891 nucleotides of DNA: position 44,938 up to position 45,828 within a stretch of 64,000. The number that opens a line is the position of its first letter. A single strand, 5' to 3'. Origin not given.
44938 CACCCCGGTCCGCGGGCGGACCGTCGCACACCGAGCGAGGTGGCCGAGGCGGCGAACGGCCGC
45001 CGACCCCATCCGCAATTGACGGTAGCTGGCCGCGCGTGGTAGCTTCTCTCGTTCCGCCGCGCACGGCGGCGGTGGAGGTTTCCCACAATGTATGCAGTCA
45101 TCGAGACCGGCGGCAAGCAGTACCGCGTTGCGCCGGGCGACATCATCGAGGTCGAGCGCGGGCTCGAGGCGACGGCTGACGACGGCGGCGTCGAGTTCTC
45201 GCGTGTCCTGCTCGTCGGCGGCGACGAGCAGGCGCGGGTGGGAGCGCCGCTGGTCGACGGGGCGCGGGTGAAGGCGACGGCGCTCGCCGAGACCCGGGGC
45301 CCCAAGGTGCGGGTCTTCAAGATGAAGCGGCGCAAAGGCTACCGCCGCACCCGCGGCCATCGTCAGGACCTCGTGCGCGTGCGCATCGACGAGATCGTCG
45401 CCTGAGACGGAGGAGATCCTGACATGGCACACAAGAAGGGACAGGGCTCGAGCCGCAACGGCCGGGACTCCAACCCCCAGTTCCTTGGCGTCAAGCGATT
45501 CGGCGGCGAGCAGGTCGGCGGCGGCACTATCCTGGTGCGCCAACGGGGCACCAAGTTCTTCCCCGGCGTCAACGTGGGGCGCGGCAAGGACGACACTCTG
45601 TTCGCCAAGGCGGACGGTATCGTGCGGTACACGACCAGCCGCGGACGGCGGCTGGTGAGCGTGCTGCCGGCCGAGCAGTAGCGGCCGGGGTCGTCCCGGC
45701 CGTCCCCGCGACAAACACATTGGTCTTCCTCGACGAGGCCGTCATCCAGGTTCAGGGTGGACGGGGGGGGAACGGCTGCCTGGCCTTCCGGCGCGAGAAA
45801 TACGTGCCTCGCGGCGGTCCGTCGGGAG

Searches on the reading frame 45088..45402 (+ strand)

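Call 62: search_protein_families(library=pfam, proteins=[window:45088-45402:+], max_evalue=0.0001)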
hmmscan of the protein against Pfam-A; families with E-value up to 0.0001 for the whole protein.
window:45088-45402:+ (105 aa): 1 family
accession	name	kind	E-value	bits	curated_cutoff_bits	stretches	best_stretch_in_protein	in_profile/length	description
PF00829.26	Ribosomal_L21p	-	5.4e-36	123.3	27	1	1-103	1-99/99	Ribosomal prokaryotic L21 protein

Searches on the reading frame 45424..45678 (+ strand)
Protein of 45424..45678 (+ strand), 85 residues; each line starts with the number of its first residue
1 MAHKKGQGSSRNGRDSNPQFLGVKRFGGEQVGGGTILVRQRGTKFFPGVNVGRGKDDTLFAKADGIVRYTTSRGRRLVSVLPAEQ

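Call 62: search_protein_families(library=pfam, proteins=[window:45424-45678:+], max_evalue=0.0001)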
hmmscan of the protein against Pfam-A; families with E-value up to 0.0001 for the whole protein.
window:45424-45678:+ (85 aa): 1 family
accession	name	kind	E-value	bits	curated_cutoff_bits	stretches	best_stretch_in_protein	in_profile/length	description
PF01016.24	Ribosomal_L27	-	6.1e-36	122.8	20.5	1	2-80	1-79/79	Ribosomal L27 protein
